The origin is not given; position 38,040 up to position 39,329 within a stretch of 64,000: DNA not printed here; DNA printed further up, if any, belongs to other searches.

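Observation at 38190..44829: GDP-heptose operon next to a colitose-type 3,6-dideoxy module: possible GDP-3,6-dideoxyheptose (or colitose) in an archaeal glycan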

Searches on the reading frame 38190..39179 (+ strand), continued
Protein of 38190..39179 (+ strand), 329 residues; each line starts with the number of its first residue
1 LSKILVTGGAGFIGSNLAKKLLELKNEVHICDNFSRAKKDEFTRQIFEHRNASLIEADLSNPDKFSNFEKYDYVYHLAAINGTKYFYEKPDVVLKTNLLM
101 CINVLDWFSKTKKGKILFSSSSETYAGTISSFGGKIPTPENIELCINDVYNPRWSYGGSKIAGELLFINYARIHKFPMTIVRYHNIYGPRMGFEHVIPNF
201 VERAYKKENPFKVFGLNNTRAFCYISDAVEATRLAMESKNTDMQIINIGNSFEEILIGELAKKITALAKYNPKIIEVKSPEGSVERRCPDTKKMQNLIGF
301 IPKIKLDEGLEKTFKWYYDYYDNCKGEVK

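Call 56: search_protein_families(library=ncbifam, proteins=[L113:1060-1791:+, L113:1788-2774:+, L113:2771-3421:+, L113:3414-4037:+, L113:4671-6008:+, L113:6001-7032:+, L113:8092-9069:+, L113:9006-10346:+, L113:7025-8095:+], max_evalue=1e-10)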
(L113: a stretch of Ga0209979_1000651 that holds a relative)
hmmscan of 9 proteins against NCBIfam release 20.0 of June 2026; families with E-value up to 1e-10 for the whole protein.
L113:1060-1791:+ (243 aa): 10 families
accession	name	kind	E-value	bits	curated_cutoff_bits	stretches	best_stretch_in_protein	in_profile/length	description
NF045761.1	NAMPUrTaseMurU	equivalog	3.7e-34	118.5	250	1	10-233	1-224/226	N-acetylmuramate alpha-1-phosphate uridylyltransferase MurU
TIGR03992.1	Arch_glmU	subfamily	1.6e-33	116.2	292.1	1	10-228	1-219/393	bifunctional sugar-1-phosphate nucleotidylyltransferase/acetyltransferase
NF052502.1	man1P_GTase_Rv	exception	1e-30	106.8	440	1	11-227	2-221/352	mannose-1-phosphate guanylyltransferase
NF049965.1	GlMnHpPGnyltfHddC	equivalog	9.8e-27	94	300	1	10-233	1-218/221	D-glycero-D-manno-heptose 1-phosphate guanosyltransferase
NF041313.1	UDPGP_AglF_Halo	equivalog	8.4e-24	84.3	400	1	10-165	1-158/234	UTP--glucose-1-phosphate uridylyltransferase AglF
TIGR01208.1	rmlA_long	equivalog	9.9e-21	74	320.25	1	13-195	3-187/353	glucose-1-phosphate thymidylyltransferase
TIGR02623.1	G1P_cyt_trans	equivalog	4e-20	72.3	300.25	1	10-83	1-74/255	glucose-1-phosphate cytidylyltransferase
NF045697.1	MurNAcPUrMurU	equivalog_domain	3.5e-16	59.3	370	1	13-229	1-221/229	N-acetylmuramate alpha-1-phosphate uridylyltransferase MurU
NF041173.1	Sug_nt_acttase_Thmprot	equivalog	1.4e-14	53.9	600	1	10-190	1-176/405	bifunctional sugar-1-phosphate nucleotidylyltransferase/acetyltransferase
TIGR01207.1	rmlA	equivalog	6e-13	48.5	360.65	1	13-116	3-107/286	glucose-1-phosphate thymidylyltransferase RfbA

L113:1788-2774:+ (328 aa): 5 families
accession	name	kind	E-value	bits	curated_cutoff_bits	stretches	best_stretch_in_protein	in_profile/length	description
NF049969.1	GlMnHpPKinHddA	equivalog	8.2e-53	180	600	1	2-323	3-334/338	D-glycero-D-manno-heptose 7-phosphate kinase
NF009948.0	PRK13412.1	equivalog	2.1e-25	88.6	721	1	82-307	724-950/974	bifunctional fucokinase/fucose-1-phosphate guanylyltransferase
TIGR00549.1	mevalon_kin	equivalog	6e-25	88.3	163.05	1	26-290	15-274/276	mevalonate kinase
NF003036.0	PRK03926.1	equivalog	4e-18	65.5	403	1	22-309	16-283/302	mevalonate kinase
NF003006.0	PRK03817.1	equivalog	4.4e-18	65.4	443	0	2-197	2-194/352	galactokinase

L113:2771-3421:+ (216 aa): 5 families
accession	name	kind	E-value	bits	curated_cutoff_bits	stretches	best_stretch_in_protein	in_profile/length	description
TIGR00441.1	gmhA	equivalog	3.5e-25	88.9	209.45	1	40-205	1-152/154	D-sedoheptulose 7-phosphate isomerase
NF010546.0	PRK13936.1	equivalog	3.3e-21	75.9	276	1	33-209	26-191/197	phosphoheptose isomerase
NF001628.0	PRK00414.1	equivalog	1.1e-17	64.3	265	1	34-181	28-164/192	D-sedoheptulose 7-phosphate isomerase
NF010547.0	PRK13938.1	equivalog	7.3e-17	61.7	320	1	38-199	33-181/196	D-sedoheptulose 7-phosphate isomerase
NF008138.0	PRK10886.1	equivalog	7.6e-12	45.3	352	1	29-180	21-164/196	DnaA initiator-associating protein DiaA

L113:3414-4037:+ (207 aa): 8 families
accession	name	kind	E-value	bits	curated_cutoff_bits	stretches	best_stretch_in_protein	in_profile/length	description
NF006506.0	PRK08942.1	equivalog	2e-43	148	178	1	2-187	3-174/182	D-glycero-beta-D-manno-heptose 1,7-bisphosphate 7-phosphatase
TIGR00213.1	GmhB_yaeD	subfamily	1.1e-40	139.2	149.6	1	2-160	1-150/176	D-glycero-beta-D-manno-heptose 1,7-bisphosphate 7-phosphatase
TIGR01656.1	Histidinol-ppas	subfamily_domain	1.8e-37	128.5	84.15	1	4-159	2-146/149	histidinol-phosphate phosphatase domain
TIGR01662.1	HAD-SF-IIIA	subfamily_domain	1.2e-26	93.5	44.6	1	3-159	1-138/141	HAD-IIIA family hydrolase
NF050049.1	HBPPhtaseGmhB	domain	6.9e-24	84.6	250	1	2-159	3-143/171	D-glycero-alpha-D-manno-heptose-1,7-bisphosphate 7-phosphatase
NF005264.0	PRK06769.1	equivalog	8e-21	74.6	217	1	3-187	5-168/175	HAD-IIIA family hydrolase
NF003937.0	PRK05446.1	equivalog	2.6e-16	59.6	443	1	2-159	3-148/355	bifunctional histidinol-phosphatase/imidazoleglycerol-phosphate dehydratase HisB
TIGR01261.1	hisB_Nterm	equivalog_domain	7.5e-14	51.5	140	1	3-149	2-136/161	histidinol-phosphatase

L113:4671-6008:+ (445 aa): 6 families
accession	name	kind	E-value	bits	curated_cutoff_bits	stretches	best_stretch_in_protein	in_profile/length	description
TIGR03026.1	NDP-sugDHase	subfamily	3.2e-95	319.3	189.8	1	15-419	2-409/413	nucleotide sugar dehydrogenase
NF008286.0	PRK11064.1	equivalog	1.3e-66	225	459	1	13-408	3-406/420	UDP-N-acetyl-D-mannosamine dehydrogenase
NF040825.1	UDPMaNacDH_Arch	equivalog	4.4e-65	220.2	750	1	15-443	2-414/418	UDP-N-acetyl-D-mannosamine dehydrogenase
NF047673.2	TeichurnBiosyTuaD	equivalog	4e-43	148.1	700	1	13-443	1-430/439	UDP-glucose 6-dehydrogenase TuaD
NF041297.1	UDPGDh_AglM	equivalog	2.8e-39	135.3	670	1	15-431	2-422/429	UDP-glucose 6-dehydrogenase AglM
NF011729.0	PRK15182.1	equivalog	3.3e-36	125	592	1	15-425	8-415/425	Vi polysaccharide biosynthesis UDP-N-acetylglucosamine C-6 dehydrogenase TviB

L113:6001-7032:+ (343 aa): 13 families
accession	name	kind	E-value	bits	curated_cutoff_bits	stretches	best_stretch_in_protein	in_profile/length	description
TIGR04180.1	EDH_00030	hypoth_equivalog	6.4e-38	130.5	475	1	4-305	1-296/297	NAD-dependent 4,6-dehydratase LegB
TIGR01181.1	dTDP_gluc_dehyt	equivalog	9.9e-32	110.3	365.1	1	3-320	1-313/321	dTDP-glucose 4,6-dehydratase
NF008872.0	PRK11908.1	equivalog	8.9e-26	90.7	294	1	1-274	1-276/349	bifunctional UDP-4-keto-pentose/UDP-xylose synthase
TIGR01179.1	galE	equivalog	1.2e-24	86.8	262.3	1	3-321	1-328/332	UDP-glucose 4-epimerase GalE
TIGR02197.1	heptose_epim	equivalog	8e-20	71.2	274.6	1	4-311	1-306/316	ADP-glyceromanno-heptose 6-epimerase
NF007582.0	PRK10217.1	equivalog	5.9e-19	68.4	698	1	1-318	1-331/355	dTDP-glucose 4,6-dehydratase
NF005998.1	PRK08125.1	equivalog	1.6e-18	66.4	777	1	2-280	316-596/649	bifunctional UDP-4-amino-4-deoxy-L-arabinose formyltransferase/UDP-glucuronic acid oxidase ArnA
NF007490.0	PRK10084.1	subfamily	8.7e-18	64.4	649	1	3-318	2-334/361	dTDP-glucose 4,6-dehydratase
NF011728.1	PRK15181.1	equivalog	2.9e-17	62.7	760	1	3-318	17-337/348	Vi polysaccharide biosynthesis UDP-N-acetylglucosaminuronic acid C-4 epimerase TviC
NF047922.1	GDPFucSynFcl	equivalog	3.5e-17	62.8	500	1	75-317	57-300/308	GDP-L-fucose synthase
NF043036.1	ErythonDh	equivalog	4.7e-14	52.3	325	1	3-174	2-166/321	D-erythronate dehydrogenase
NF042422.1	oxyalk_red_OleD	equivalog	7.5e-14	51.8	580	1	3-233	2-211/329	2-alkyl-3-oxoalkanoate reductase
TIGR03466.1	HpnA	hypoth_equivalog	1.4e-11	43.9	367.65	1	3-191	2-174/327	hopanoid-associated sugar epimerase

L113:8092-9069:+ (325 aa): 8 families
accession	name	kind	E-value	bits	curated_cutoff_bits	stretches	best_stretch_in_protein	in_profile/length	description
NF047922.1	GDPFucSynFcl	equivalog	6.4e-87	291.9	500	1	6-311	2-305/308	GDP-L-fucose synthase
TIGR01181.1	dTDP_gluc_dehyt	equivalog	1e-27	97.1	365.1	1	43-312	58-316/321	dTDP-glucose 4,6-dehydratase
TIGR04180.1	EDH_00030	hypoth_equivalog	1e-21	77.3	475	1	84-268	95-266/297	NAD-dependent 4,6-dehydratase LegB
TIGR01179.1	galE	equivalog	2.8e-21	75.7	262.3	1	9-307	2-325/332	UDP-glucose 4-epimerase GalE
NF007490.0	PRK10084.1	subfamily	1.1e-18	67.4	649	1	136-311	164-338/361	dTDP-glucose 4,6-dehydratase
NF007582.0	PRK10217.1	equivalog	6.7e-17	61.6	698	1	134-311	155-335/355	dTDP-glucose 4,6-dehydratase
TIGR02197.1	heptose_epim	equivalog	7.7e-12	45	274.6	0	137-262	136-264/316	ADP-glyceromanno-heptose 6-epimerase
NF011728.1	PRK15181.1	equivalog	1.7e-11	43.7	760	0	136-311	162-341/348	Vi polysaccharide biosynthesis UDP-N-acetylglucosaminuronic acid C-4 epimerase TviC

L113:9006-10346:+ (446 aa): 7 families
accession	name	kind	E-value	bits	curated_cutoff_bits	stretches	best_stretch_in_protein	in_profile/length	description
NF011936.0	PRK15407.1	equivalog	2.3e-117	392.4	423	1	30-443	14-439/440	lipopolysaccharide biosynthesis protein RfbH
TIGR03588.1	PseC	equivalog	2.6e-64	217.5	423.5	1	68-437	18-377/380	UDP-4-amino-4,6-dideoxy-N-acetyl-beta-L-altrosamine transaminase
TIGR04181.1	NHT_00031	hypoth_equivalog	2.4e-55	187.9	420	1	52-394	1-335/359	LegC family aminotransferase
NF008658.2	PRK11658.1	equivalog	1e-54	185.7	631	1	52-380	5-320/379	UDP-4-amino-4-deoxy-L-arabinose aminotransferase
NF008687.0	PRK11706.1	equivalog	5.6e-44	150.4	375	1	52-380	2-316/375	dTDP-4-amino-4,6-dideoxygalactose transaminase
TIGR04427.1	PLP_DesI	equivalog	1.1e-39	136.7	650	1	66-396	36-342/390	dTDP-4-dehydro-6-deoxyglucose aminotransferase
TIGR02379.1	ECA_wecE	subfamily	5.1e-37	127.5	434.85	1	52-341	2-278/376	dTDP-4-amino-4,6-dideoxy-D-glucose transaminase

L113:7025-8095:+ (356 aa): 7 families
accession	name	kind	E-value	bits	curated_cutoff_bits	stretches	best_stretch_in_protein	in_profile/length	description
TIGR01472.1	gmd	equivalog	1.1e-153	511.4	415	1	4-322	2-340/342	GDP-mannose 4,6-dehydratase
TIGR01181.1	dTDP_gluc_dehyt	equivalog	1.4e-29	103.2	365.1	1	7-318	4-309/321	dTDP-glucose 4,6-dehydratase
TIGR04180.1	EDH_00030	hypoth_equivalog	5.3e-28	97.9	475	1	6-307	2-296/297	NAD-dependent 4,6-dehydratase LegB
TIGR02622.1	CDP_4_6_dhtase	equivalog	3.1e-23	82.5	278.45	1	3-172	5-172/352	CDP-glucose 4,6-dehydratase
TIGR01179.1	galE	equivalog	5.1e-20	71.6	262.3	1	6-170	3-161/332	UDP-glucose 4-epimerase GalE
NF007582.0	PRK10217.1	equivalog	4.3e-16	59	698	1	60-317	55-328/355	dTDP-glucose 4,6-dehydratase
NF007490.0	PRK10084.1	subfamily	1.4e-14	53.8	649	1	60-318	54-332/361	dTDP-glucose 4,6-dehydratase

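Call 70: search_protein_families(library=pfam, proteins=[L113:10350-11699:+, L113:3-1076:+], max_evalue=1)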
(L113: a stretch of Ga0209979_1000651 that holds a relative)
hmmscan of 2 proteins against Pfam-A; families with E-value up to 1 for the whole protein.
L113:10350-11699:+ (449 aa): 1 family
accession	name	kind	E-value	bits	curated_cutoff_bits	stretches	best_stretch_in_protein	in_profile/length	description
PF01943.22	Polysacc_synt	-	1.5e-11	44.7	28.2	1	38-275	11-244/274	Polysaccharide biosynthesis protein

L113:3-1076:+ (357 aa): 1 family
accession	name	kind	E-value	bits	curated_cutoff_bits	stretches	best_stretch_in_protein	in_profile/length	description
PF13196.11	DUF4012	-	8e-12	46.3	28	1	3-69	74-137/144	Protein of unknown function (DUF4012)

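Call 71: predict_structure(alignment_id=A3)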
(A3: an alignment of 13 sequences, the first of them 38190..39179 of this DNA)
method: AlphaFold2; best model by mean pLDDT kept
length: 329 residues; sequences in the alignment: 13
mean_pLDDT: 84.2   pTM: 0.86
mean pLDDT of the five models: 84.2, 83.7, 82.4, 81.2, 75.8
residues with pLDDT >= 90: 174; 70-90: 98; 50-70: 40; < 50: 17
segments of 3 or more residues with pLDDT < 50: 137-149, 326-329
pLDDT, mean of each block of 10 residues (from residue 1): 90 92 95 71 84 89 87 88 65 86 94 89 59 49 38 71 92 96 90 87 95 88 95 97 93 92 96 88 72 93 95 95 63
secondary structure, 60 per line:
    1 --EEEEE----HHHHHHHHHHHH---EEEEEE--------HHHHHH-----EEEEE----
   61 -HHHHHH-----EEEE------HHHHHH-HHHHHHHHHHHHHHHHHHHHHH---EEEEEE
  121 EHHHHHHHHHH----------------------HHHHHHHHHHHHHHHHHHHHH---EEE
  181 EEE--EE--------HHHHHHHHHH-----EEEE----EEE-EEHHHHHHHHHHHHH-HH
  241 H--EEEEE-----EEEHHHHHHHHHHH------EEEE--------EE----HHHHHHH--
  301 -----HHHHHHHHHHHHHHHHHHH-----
elements in order: E3-7 H12-23 E27-32 H41-46 E52-56 H62-67 E73-76 H83-88 H90-111 E115-121 H122-131 H154-174 E178-183 H196-205 E211-214 E219-221 H225-237 E244-248 E254-256 H257-267 E274-277 H292-298 H306-324

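Call 74: fold_search(model_id=the predicted structure, library=pdb)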
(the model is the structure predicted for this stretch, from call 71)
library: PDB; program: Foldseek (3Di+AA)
matches with E <= 10: 1990; with E <= 0.001: 1815
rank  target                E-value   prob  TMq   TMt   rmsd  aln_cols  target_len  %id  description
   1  2b69                  4.6e-27  1.00  0.83  0.88   2.7       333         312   29  Crystal Structure of Human UDP-glucoronic acid decarboxylase (released 2005-10-18)
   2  8vr2_C                1.0e-26  1.00  0.80  0.83   3.6       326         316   30  Crystal structure of the Pcryo_0617 oxidoreductase/decarboxylase from Psychrobacter cryohalolentis K5 in the presence  (released 2024-01-31)
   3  8vr2_B                2.4e-26  1.00  0.81  0.82   3.8       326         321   29  Crystal structure of the Pcryo_0617 oxidoreductase/decarboxylase from Psychrobacter cryohalolentis K5 in the presence  (released 2024-01-31)
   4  8vr2_A                4.0e-26  1.00  0.78  0.84   3.3       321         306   29  Crystal structure of the Pcryo_0617 oxidoreductase/decarboxylase from Psychrobacter cryohalolentis K5 in the presence  (released 2024-01-31)
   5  8vr2_D                6.4e-26  1.00  0.79  0.82   4.8       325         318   29  Crystal structure of the Pcryo_0617 oxidoreductase/decarboxylase from Psychrobacter cryohalolentis K5 in the presence  (released 2024-01-31)
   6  4gll_B                8.6e-26  1.00  0.81  0.86   3.3       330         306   29  Crystal structure of human UDP-xylose synthase. (released 2012-09-05)
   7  4zrm_B                9.6e-26  1.00  0.78  0.83   4.9       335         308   28  Crystal Structure of UDP-Glucose 4-Epimerase (TM0509) from Hyperthermophilic Eubacterium Thermotoga maritima (released 2015-09-16)
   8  4gll_A                1.6e-25  1.00  0.81  0.87   3.0       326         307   30  Crystal structure of human UDP-xylose synthase. (released 2012-09-05)
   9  9ar1_A                2.8e-25  1.00  0.80  0.85   3.4       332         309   25  Structure of Epimerase Mth373 bound to uridine-5'-diphosphate-xylopyranose (released 2025-01-29)
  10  4zrm_A                5.0e-25  1.00  0.78  0.83   4.8       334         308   28  Crystal Structure of UDP-Glucose 4-Epimerase (TM0509) from Hyperthermophilic Eubacterium Thermotoga maritima (released 2015-09-16)
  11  6pmh                  7.1e-25  1.00  0.82  0.82   3.2       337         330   26  Structure of Epimerase Mth375 from the thermophilic pseudomurein-containing methanogen Methanothermobacter thermautotrop (released 2020-07-08)
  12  6pnl                  7.9e-25  1.00  0.83  0.81   3.2       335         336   26  Structure of Epimerase Mth375 from the thermophilic pseudomurein-containing methanogen Methanothermobacter thermautotrop (released 2020-07-08)
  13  9ar1_B                1.1e-24  1.00  0.80  0.84   3.3       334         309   24  Structure of Epimerase Mth373 bound to uridine-5'-diphosphate-xylopyranose (released 2025-01-29)
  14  4zrn_A                1.3e-24  1.00  0.78  0.83   3.7       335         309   29  Crystal Structure of UDP-Glucose 4-Epimerase (TM0509) with UDP-glucose from Hyperthermophilic Eubacterium Thermotoga M (released 2015-09-16)
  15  4lk3_D                1.7e-24  1.00  0.77  0.92   1.9       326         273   28  Crystal structure of Human UDP-xylose synthase R236A substitution (released 2013-08-07)
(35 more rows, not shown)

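Call 76: search_solved_structures(query=A3, max_evalue=1e-12, show_alignments=2)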
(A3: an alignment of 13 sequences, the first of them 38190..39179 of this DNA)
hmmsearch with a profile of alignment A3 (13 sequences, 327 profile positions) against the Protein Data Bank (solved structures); distinct sequences matched with E-value up to 1e-12: 111 (the best 60 are shown).
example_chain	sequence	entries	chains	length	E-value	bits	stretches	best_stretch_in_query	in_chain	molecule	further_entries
4lk3_A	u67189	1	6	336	4.6e-47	163.9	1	2-323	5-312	UDP-glucuronic acid decarboxylase 1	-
4m55_A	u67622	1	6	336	7.2e-47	163.2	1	2-323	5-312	UDP-glucuronic acid decarboxylase 1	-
4gll_A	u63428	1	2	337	8.6e-47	163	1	2-323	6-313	UDP-glucuronic acid decarboxylase 1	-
2b69_A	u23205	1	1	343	9.1e-47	162.9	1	2-323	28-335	UDP-glucuronate decarboxylase 1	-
8vr2_A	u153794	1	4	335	3e-45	157.9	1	2-323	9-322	NAD-dependent epimerase/dehydratase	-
6zl6_A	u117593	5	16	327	4.3e-42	147.5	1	3-323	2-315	Epimerase domain-containing protein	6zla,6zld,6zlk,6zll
4zrm_A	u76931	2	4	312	5.2e-42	147.2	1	3-321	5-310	UDP-glucose 4-epimerase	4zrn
6zlj_A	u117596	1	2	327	2.1e-41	145.3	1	3-323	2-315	Epimerase domain-containing protein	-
8rdg_A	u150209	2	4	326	1.3e-38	136.1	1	3-316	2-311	SDR family NAD(P)-dependent oxidoreductase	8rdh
8rdi_A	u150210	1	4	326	7.7e-38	133.5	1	3-316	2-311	SDR family NAD(P)-dependent oxidoreductase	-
6pmh_A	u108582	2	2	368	8.3e-38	133.4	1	3-323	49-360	UDP-glucose 4-epimerase related protein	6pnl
3icp_A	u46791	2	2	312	2.8e-37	131.7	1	3-316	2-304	NAD-dependent epimerase/dehydratase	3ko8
2pzj_A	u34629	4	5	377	1.8e-36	129.1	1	3-322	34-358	Putative nucleotide sugar epimerase/ dehydratase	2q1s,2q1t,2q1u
5u4q_A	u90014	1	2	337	2.5e-36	128.6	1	3-323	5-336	dTDP-glucose 4,6-dehydratase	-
6dnt_A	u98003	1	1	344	2.1e-35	125.5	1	2-322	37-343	NAD-dependent epimerase/dehydratase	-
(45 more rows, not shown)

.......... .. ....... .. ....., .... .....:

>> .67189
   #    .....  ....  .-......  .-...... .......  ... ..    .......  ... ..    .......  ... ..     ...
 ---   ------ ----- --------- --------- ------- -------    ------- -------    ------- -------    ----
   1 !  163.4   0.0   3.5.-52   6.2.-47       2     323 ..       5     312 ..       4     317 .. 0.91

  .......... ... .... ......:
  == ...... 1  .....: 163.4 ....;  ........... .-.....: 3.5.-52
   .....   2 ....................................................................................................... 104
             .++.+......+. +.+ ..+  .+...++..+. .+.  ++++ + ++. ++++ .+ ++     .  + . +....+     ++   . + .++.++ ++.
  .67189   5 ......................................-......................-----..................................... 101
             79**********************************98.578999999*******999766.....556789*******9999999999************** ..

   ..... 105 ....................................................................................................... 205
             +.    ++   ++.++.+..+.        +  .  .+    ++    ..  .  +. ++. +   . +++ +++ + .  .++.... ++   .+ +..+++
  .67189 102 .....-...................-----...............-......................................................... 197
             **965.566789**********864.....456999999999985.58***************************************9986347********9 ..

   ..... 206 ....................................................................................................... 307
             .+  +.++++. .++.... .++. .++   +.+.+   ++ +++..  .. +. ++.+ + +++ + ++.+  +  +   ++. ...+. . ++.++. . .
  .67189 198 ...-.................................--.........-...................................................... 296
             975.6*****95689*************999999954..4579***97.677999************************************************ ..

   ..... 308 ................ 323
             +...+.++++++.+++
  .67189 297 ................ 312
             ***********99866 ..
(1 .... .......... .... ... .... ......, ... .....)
